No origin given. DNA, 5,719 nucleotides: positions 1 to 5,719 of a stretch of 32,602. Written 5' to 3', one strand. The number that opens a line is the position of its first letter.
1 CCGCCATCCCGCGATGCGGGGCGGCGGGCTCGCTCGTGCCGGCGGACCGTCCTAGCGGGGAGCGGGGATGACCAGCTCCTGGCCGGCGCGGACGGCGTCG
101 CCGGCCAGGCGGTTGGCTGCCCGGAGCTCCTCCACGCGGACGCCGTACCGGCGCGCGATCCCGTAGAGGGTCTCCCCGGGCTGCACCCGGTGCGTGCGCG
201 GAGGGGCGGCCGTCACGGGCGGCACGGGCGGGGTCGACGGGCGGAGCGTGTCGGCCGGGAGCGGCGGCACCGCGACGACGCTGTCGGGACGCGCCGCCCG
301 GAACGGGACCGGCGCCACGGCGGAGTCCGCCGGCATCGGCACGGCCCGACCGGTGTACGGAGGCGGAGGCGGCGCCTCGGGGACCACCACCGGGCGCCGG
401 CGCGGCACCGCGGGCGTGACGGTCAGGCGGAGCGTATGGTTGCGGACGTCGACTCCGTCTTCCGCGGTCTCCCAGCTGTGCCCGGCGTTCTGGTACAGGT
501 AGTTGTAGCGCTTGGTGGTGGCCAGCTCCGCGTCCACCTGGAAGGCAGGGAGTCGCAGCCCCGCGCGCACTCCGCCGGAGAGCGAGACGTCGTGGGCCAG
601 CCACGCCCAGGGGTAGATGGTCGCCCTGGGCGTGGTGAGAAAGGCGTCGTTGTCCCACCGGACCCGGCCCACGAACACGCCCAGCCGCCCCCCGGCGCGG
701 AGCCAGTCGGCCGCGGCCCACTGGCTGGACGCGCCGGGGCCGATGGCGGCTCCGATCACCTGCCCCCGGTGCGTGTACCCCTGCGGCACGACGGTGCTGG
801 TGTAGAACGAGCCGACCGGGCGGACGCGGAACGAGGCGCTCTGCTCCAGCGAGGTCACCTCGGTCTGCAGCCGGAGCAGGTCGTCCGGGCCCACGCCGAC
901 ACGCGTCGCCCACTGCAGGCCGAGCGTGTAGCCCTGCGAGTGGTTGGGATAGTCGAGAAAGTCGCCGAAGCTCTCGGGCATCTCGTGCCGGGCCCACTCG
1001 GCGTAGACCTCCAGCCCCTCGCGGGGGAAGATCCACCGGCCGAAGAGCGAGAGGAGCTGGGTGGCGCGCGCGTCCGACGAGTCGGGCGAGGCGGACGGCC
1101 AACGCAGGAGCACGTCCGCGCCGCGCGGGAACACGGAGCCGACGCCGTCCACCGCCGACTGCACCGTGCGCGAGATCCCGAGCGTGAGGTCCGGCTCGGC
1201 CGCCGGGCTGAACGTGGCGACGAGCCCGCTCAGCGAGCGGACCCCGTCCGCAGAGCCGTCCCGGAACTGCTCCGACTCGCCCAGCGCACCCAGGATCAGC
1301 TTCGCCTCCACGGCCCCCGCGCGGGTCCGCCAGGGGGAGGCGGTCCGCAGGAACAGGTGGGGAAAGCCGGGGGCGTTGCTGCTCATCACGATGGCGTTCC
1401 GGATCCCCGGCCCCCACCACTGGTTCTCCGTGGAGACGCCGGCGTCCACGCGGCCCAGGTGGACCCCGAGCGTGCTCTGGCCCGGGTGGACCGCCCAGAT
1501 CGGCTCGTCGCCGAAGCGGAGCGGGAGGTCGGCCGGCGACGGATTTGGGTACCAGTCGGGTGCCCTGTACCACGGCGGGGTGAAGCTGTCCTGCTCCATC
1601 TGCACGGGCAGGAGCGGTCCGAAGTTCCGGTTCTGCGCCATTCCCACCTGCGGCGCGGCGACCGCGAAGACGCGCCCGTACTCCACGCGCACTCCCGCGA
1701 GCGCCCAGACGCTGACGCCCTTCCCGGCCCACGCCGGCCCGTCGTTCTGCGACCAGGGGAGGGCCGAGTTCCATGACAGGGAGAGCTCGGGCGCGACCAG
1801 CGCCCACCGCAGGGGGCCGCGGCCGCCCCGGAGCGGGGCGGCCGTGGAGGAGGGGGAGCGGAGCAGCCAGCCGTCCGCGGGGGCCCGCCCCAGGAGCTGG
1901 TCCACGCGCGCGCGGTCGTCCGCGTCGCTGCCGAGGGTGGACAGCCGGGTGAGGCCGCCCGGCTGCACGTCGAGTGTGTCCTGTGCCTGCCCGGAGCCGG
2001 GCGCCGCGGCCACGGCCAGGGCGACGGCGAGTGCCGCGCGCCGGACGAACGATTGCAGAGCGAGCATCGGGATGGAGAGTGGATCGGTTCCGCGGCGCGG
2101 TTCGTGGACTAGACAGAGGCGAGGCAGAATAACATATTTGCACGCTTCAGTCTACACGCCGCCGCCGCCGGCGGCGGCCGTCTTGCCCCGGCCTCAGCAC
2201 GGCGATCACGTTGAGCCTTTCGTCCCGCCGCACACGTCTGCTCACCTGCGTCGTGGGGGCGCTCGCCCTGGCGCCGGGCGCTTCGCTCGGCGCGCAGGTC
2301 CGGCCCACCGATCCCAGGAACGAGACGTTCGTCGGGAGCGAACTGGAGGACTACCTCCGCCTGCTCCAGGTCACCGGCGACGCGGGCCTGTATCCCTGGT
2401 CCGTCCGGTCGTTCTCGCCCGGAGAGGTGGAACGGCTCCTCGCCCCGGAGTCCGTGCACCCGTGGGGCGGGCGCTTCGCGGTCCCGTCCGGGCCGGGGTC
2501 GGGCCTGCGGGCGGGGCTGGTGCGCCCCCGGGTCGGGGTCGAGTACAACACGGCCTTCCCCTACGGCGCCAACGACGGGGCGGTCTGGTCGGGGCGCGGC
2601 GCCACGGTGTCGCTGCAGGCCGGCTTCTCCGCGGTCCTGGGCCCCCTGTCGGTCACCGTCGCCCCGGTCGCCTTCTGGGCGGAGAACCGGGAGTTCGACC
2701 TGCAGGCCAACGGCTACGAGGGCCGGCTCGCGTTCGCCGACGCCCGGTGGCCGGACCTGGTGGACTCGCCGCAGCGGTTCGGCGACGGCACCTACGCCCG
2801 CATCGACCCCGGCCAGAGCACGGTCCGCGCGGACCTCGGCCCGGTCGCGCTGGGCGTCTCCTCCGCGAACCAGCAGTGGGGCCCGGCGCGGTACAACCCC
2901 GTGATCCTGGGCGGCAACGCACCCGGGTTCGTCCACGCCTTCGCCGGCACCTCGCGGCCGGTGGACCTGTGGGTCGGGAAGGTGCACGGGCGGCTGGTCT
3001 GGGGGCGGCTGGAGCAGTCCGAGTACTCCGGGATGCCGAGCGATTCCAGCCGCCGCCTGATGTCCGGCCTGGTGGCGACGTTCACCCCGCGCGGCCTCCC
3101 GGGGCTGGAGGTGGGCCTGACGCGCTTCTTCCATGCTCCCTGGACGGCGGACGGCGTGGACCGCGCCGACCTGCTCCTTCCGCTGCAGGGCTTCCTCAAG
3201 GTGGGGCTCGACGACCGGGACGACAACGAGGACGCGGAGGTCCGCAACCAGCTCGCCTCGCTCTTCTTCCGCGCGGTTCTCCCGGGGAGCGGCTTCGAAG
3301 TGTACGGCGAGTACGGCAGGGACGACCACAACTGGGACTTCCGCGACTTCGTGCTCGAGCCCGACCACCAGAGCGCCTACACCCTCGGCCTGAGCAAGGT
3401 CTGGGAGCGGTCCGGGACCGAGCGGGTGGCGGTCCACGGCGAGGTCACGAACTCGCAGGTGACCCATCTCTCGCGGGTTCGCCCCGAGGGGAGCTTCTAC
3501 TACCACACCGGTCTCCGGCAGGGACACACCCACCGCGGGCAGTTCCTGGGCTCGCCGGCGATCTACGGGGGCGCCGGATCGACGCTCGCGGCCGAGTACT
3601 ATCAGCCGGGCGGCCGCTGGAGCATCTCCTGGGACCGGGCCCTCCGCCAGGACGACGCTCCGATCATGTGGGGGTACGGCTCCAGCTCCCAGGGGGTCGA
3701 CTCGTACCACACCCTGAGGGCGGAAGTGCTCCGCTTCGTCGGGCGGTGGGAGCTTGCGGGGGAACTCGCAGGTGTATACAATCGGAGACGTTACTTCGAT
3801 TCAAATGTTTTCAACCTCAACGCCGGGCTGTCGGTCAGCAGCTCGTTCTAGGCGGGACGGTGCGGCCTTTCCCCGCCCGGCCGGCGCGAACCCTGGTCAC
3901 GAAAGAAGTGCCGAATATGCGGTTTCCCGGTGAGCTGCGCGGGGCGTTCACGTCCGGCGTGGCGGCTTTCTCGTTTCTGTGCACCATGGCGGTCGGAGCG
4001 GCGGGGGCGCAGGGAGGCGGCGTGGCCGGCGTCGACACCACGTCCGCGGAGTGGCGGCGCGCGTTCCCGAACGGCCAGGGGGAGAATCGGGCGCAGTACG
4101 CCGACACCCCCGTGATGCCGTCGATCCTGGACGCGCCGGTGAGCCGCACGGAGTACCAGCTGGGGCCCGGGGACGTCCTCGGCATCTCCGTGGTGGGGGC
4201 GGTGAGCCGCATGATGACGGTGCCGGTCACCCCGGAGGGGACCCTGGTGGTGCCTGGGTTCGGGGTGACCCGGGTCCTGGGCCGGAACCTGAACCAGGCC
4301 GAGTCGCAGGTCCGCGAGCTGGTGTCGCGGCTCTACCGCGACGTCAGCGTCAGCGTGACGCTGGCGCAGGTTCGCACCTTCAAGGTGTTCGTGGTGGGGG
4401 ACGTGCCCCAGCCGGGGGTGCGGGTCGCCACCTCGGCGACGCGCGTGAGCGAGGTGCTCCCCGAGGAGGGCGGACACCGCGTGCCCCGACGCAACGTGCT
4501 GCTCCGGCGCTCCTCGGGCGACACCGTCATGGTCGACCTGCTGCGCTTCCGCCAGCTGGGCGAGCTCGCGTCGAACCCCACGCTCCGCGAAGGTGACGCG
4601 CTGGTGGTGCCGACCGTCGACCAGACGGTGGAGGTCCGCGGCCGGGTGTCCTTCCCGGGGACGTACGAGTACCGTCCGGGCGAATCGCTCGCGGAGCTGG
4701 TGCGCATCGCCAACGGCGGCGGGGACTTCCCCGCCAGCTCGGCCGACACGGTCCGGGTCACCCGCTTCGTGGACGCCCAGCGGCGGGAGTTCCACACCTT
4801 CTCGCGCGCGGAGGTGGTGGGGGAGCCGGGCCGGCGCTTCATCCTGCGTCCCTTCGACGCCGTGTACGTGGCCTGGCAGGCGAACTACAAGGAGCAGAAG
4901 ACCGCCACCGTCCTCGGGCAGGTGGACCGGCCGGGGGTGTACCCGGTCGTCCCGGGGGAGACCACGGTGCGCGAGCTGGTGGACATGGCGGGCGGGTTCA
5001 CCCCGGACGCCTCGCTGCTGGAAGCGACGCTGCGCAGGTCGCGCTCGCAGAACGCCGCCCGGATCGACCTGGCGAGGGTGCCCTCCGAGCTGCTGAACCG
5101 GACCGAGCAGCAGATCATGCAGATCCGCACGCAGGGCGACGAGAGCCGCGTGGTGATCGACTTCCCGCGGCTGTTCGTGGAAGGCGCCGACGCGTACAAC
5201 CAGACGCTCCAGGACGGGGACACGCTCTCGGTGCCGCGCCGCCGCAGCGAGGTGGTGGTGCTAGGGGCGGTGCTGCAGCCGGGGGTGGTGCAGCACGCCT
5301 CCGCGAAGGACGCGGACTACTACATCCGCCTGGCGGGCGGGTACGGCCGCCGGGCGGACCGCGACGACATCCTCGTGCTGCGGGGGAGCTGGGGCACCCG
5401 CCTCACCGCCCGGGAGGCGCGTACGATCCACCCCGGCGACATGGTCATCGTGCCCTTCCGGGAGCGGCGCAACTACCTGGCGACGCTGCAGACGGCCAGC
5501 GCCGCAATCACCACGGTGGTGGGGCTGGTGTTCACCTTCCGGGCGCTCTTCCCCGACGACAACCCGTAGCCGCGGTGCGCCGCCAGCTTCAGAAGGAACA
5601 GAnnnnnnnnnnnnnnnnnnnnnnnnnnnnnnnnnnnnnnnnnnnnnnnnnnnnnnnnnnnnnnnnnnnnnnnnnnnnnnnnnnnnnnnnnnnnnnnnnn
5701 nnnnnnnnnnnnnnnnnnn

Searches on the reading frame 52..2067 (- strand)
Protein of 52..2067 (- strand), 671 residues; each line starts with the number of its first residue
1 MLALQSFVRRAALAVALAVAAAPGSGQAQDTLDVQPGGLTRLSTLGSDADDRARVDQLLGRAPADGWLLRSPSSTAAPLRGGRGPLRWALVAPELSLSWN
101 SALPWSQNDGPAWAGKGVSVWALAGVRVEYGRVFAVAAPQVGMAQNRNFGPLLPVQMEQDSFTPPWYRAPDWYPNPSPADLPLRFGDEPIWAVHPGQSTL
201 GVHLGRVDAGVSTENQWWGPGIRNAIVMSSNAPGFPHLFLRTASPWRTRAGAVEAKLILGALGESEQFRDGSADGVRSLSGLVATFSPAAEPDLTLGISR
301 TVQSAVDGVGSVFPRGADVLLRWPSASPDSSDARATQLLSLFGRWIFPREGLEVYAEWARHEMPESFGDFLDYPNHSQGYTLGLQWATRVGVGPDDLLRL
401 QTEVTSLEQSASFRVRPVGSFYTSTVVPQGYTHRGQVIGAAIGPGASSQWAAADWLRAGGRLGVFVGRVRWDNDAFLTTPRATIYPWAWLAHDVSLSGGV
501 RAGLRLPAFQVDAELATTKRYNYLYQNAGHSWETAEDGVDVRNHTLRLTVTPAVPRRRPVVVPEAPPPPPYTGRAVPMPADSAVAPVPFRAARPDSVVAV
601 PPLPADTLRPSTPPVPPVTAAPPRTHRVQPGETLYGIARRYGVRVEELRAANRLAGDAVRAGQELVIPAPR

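Call 7: search_protein_families(library=pfam, proteins=[window:52-2067:-])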
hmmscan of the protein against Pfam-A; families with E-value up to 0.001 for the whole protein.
window:52-2067:- (671 aa): 2 families
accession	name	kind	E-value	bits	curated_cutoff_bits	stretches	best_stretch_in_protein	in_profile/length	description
PF01476.26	LysM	-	1.8e-15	57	20.9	1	626-668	1-43/43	LysM domain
PF14052.12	Caps_assemb_Wzi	-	1.2e-12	48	30.1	1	198-463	73-330/392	Capsule assembly protein Wzi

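Call 10: search_protein_families(library=ncbifam, proteins=[window:52-2067:-], max_evalue=0.01)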
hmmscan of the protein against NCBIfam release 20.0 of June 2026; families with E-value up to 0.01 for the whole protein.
window:52-2067:- (671 aa): 11 families
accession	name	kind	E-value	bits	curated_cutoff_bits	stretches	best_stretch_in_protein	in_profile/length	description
NF041208.1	celldiv_DipM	equivalog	5.8e-08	32.4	740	1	570-669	149-229/419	cell division endopeptidase DipM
NF008050.0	PRK10783.1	equivalog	2.7e-06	26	508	1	623-667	343-387/457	murein transglycosylase D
TIGR02899.1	spore_safA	subfamily_domain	5.5e-05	23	67.85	1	628-653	1-26/44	SafA/ExsA family spore coat assembly protein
NF033598.2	elast_bind_EbpS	equivalog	9.9e-05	21.4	300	1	624-668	449-498/498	elastin-binding protein EbpS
NF050804.1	CellDivDipMCaul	equivalog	0.00061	18.7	900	1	562-668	70-179/634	cell division endopeptidase DipM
NF010723.1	PRK14125.1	equivalog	0.0013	18.6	60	1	626-669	35-86/87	cell division suppressor protein YneA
NF010495.0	PRK13914.1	equivalog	0.0016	17.5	647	1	621-666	25-70/481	invasion associated endopeptidase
NF042931.1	SAG1386_EF1546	equivalog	0.0017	18.4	80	1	623-665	109-155/158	SAG1386/EF1546 family surface-associated protein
TIGR02907.1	spore_VI_D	equivalog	0.0029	17.2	169.85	1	628-668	304-344/344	stage VI sporulation protein D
NF047755.1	LIC_10271_M23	exception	0.0057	16.4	180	1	620-668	21-70/207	LIC_10271 family cell wall hydrolase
NF004974.0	PRK06347.1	equivalog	0.0075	15.3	701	0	622-667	546-591/592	1,4-beta-N-acetylmuramoylhydrolase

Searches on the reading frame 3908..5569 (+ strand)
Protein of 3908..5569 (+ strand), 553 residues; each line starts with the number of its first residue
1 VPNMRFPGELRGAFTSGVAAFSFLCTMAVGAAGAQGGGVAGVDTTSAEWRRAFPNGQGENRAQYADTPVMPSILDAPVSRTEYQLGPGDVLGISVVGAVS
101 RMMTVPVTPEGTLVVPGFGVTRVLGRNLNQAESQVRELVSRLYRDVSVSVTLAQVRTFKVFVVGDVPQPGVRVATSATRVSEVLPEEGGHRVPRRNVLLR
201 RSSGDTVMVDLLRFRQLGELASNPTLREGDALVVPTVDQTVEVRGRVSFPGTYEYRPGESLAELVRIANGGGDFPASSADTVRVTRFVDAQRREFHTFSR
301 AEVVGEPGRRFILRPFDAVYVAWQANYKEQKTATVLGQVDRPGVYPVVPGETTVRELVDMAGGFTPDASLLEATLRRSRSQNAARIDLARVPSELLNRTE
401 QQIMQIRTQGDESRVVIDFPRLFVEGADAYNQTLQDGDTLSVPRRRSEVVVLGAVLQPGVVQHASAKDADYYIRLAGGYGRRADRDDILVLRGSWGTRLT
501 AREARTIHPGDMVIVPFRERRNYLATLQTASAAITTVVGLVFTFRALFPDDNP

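Call 7: search_protein_families(library=pfam, proteins=[window:3908-5569:+])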
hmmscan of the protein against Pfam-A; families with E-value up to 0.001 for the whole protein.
window:3908-5569:+ (553 aa): 3 families
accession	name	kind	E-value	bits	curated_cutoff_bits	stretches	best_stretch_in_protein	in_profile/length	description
PF22461.2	SLBB_2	-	5.7e-21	74.8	27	1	332-422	2-60/79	SLBB domain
PF10531.15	SLBB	-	2.2e-19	69.5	27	1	333-377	2-45/55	SLBB domain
PF02563.21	Poly_export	-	6.1e-15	55.6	28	1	80-152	4-76/77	Polysaccharide biosynthesis/export protein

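Call 10: search_protein_families(library=ncbifam, proteins=[window:3908-5569:+], max_evalue=0.01)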
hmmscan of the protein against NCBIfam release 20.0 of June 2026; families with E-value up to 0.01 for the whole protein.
window:3908-5569:+ (553 aa): 4 families
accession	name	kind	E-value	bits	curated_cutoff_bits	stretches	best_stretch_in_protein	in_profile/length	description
TIGR03028.1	EpsE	equivalog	1.8e-24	86.4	262.65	3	82-289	1-211/239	polysaccharide export protein EpsE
TIGR03027.2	pepcterm_export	equivalog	1.7e-21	76.7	180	1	82-235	2-165/169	XrtA/PEP-CTERM system exopolysaccharide export protein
NF011658.0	PRK15078.1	subfamily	9.4e-21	74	333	1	74-321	76-344/380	polysaccharide export protein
NF041843.1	EpsY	equivalog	5.2e-07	29.1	320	0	79-208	49-181/211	exopolysaccharide export protein EpsY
